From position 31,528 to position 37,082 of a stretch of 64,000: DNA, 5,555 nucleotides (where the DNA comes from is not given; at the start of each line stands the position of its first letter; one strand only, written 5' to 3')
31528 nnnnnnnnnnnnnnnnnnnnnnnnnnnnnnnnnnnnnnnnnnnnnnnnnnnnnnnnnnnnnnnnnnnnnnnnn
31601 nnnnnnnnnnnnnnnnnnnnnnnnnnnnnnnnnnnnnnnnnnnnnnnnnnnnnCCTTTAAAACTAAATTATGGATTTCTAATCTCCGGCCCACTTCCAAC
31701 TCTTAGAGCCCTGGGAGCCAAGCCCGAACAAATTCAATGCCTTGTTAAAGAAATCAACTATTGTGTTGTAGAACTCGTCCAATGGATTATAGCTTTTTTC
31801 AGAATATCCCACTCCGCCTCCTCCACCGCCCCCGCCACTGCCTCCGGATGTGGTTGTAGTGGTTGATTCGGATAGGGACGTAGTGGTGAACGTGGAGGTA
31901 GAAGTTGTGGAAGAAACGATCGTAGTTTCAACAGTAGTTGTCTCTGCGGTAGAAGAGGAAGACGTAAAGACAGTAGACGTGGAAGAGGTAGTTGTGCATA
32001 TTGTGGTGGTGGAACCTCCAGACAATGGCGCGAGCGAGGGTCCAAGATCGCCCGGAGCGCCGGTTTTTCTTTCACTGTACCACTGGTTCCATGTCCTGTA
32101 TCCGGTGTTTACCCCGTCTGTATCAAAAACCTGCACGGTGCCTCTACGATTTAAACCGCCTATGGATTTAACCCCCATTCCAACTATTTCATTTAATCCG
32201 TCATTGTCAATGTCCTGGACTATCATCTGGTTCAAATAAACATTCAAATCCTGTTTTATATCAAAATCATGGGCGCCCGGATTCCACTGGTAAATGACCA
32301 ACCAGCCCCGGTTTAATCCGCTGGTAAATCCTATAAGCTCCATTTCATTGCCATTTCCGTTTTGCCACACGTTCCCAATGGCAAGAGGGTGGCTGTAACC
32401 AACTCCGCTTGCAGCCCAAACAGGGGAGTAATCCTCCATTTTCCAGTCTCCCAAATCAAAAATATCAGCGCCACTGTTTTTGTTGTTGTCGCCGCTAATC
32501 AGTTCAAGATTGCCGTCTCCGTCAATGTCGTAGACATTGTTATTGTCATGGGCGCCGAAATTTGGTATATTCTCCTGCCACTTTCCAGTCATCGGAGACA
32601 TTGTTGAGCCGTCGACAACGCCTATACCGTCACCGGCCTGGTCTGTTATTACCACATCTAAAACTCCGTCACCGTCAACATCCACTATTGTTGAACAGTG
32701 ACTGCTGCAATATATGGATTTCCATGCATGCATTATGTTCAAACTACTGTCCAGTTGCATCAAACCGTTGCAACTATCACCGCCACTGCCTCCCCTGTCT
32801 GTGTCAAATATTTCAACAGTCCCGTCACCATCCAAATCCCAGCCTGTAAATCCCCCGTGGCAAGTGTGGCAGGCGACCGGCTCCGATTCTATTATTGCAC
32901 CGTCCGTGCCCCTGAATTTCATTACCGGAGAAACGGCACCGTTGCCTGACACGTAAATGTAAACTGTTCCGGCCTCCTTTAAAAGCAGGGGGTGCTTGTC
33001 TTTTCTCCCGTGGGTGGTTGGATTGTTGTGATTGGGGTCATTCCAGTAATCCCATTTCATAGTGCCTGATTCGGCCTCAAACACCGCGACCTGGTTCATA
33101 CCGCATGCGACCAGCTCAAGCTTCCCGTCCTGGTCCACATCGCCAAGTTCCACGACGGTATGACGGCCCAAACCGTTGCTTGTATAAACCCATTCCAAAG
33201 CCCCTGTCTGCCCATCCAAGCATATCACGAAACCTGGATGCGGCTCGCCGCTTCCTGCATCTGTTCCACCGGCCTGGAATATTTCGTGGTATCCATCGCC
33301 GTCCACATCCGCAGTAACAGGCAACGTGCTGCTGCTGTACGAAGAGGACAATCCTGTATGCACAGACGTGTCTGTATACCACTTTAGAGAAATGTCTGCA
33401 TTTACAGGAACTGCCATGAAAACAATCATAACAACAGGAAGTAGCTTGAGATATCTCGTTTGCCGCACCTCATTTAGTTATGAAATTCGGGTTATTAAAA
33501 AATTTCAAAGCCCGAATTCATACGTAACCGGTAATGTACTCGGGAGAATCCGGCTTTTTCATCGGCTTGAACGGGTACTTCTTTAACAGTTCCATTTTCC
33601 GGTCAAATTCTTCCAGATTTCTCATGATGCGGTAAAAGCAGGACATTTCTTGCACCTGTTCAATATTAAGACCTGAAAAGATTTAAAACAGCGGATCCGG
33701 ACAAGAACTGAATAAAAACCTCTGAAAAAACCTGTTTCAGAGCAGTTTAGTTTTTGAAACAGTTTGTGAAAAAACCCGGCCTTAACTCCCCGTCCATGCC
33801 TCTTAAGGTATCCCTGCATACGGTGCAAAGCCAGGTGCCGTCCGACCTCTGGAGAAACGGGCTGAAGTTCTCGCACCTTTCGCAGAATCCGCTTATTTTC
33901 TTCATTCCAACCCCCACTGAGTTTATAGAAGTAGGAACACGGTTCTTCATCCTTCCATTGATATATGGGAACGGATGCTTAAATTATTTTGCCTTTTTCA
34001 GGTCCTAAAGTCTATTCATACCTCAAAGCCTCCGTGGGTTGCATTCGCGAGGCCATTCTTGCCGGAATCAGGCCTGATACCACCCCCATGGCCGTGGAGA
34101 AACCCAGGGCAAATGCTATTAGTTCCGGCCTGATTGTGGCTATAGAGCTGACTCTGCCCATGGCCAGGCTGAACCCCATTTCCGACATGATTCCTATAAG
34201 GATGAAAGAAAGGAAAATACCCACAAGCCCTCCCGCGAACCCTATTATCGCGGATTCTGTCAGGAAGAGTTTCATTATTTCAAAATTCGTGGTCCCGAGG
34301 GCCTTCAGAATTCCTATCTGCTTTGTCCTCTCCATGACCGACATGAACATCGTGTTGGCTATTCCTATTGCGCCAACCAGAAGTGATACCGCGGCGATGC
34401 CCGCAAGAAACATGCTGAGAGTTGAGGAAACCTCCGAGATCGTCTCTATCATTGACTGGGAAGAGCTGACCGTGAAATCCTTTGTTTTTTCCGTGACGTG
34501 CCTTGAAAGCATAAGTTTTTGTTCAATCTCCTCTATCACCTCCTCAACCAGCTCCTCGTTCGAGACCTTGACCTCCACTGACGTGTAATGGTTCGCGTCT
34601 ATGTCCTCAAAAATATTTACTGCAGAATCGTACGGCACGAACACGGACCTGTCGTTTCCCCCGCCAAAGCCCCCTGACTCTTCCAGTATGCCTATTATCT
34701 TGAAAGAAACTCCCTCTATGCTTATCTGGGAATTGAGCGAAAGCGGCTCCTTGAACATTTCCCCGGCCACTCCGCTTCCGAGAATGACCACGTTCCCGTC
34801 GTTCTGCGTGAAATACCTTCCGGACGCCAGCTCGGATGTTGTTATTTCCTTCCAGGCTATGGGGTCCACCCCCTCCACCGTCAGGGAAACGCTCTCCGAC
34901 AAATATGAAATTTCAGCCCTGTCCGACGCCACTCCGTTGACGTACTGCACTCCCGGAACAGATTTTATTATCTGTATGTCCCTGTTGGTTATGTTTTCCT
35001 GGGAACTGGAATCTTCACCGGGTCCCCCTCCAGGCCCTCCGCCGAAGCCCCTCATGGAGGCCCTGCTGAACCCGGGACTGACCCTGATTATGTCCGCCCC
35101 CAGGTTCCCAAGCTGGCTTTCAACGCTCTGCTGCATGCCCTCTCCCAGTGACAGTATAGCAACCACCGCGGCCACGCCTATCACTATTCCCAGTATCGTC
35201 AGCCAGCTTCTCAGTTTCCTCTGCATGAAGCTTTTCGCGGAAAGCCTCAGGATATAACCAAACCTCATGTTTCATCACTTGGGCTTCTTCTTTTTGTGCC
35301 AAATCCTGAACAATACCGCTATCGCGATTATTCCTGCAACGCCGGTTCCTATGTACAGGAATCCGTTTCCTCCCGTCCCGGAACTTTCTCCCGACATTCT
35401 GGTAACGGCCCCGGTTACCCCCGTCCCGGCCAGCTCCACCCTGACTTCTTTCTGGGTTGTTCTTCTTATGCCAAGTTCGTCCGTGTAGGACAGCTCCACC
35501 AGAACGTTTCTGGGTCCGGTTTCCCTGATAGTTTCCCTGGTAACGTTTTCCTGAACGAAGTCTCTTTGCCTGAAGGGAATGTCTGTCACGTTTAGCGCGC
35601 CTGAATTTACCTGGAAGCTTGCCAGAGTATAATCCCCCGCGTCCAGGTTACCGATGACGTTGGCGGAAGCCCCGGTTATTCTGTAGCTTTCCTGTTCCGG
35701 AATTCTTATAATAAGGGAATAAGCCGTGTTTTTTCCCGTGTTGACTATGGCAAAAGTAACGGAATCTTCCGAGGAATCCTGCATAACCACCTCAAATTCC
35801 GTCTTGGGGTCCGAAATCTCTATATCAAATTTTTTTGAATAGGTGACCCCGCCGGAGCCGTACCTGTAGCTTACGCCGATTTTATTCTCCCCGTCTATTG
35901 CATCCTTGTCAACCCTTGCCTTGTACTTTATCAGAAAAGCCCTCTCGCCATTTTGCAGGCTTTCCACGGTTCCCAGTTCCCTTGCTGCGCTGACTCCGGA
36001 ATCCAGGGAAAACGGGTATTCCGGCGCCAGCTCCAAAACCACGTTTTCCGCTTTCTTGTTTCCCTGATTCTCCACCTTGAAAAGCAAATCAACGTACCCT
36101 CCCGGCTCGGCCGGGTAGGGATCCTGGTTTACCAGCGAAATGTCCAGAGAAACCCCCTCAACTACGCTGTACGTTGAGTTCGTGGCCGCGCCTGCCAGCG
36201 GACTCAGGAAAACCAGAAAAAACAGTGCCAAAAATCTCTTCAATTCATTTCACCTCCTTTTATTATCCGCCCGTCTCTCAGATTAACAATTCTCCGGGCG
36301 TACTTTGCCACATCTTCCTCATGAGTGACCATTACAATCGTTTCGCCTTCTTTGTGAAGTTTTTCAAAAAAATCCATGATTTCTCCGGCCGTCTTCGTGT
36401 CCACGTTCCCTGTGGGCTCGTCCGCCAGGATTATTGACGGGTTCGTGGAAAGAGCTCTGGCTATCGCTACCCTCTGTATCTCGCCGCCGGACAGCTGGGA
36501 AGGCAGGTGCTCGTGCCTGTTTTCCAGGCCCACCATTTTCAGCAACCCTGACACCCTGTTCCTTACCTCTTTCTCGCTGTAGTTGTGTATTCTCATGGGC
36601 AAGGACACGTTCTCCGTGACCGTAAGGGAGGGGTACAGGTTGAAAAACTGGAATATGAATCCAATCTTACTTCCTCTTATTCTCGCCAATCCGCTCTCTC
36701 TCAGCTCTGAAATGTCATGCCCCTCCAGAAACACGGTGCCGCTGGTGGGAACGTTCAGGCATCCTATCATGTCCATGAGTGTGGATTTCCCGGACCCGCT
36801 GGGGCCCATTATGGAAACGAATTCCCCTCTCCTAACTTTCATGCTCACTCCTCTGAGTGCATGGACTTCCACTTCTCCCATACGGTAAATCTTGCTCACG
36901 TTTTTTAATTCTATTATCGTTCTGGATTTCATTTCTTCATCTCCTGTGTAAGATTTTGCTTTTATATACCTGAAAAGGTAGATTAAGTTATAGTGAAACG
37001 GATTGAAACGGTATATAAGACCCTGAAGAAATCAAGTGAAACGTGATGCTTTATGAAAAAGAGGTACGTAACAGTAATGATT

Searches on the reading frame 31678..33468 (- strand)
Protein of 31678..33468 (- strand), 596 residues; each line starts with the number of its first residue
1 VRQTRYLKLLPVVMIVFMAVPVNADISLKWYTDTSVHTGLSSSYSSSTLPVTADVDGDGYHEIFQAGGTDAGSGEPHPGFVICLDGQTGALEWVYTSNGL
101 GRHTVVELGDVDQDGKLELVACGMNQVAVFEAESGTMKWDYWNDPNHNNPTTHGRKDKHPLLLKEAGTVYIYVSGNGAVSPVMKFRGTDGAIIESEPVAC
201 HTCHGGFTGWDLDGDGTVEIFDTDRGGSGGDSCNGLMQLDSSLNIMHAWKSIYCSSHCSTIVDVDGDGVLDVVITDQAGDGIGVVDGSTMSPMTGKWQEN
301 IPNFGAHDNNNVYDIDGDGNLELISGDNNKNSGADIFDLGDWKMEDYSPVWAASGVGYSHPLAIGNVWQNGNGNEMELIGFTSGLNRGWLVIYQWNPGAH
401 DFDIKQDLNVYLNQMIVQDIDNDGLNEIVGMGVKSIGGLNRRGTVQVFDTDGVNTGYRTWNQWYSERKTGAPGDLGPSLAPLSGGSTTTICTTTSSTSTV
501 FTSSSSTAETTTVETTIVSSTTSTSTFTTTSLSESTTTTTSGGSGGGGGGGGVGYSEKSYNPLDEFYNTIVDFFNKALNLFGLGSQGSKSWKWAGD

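Call 65: search_protein_families(library=pfam, proteins=[window:31678-33468:-], max_evalue=0.00001)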
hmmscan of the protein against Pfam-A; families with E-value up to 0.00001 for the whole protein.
window:31678-33468:- (596 aa): 2 families
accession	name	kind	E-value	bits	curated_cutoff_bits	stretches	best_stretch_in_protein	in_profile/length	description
PF13517.12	FG-GAP_3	-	1.8e-10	41.7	26.9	0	263-324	1-60/61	FG-GAP-like repeat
PF01839.29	FG-GAP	-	1e-05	25.8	22.1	0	51-63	6-18/37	FG-GAP repeat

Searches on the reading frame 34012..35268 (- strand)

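Call 65: search_protein_families(library=pfam, proteins=[window:34012-35268:-], max_evalue=0.00001)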
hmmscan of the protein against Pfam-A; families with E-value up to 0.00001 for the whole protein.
window:34012-35268:- (418 aa): 2 families
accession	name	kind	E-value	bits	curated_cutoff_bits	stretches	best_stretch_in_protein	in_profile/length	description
PF12704.14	MacB_PCD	-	1.6e-39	136.8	27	1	21-250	1-206/207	MacB-like periplasmic core domain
PF02687.27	FtsX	-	7.9e-19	68.3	25.5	1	291-411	3-120/120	FtsX-like permease C-terminal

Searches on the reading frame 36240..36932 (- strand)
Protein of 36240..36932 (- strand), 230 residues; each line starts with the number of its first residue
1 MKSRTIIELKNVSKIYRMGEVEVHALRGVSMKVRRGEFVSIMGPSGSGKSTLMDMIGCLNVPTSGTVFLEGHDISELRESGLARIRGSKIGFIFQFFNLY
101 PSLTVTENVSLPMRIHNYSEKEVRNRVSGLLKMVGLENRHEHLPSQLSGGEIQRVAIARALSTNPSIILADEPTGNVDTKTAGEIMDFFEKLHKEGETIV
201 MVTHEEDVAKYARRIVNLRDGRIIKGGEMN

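Call 70: search_protein_families(library=pfam, proteins=[window:36240-36932:-], max_evalue=0.0001)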
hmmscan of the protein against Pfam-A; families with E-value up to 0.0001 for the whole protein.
window:36240-36932:- (230 aa): 4 families
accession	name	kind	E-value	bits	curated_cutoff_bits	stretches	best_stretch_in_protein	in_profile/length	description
PF00005.33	ABC_tran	-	1.8e-34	119.7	25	1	26-174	1-136/137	ABC transporter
PF02463.25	SMC_N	-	1.1e-06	28.6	40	0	37-56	25-44/220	RecF/RecN/SMC N terminal domain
PF13555.12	AAA_29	-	1.6e-06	28.2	27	1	25-64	11-50/61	P-loop containing region of AAA domain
PF13304.12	AAA_21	-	6.9e-06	26.8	27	0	135-204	226-298/304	AAA domain, putative AbiEii toxin, Type IV TA system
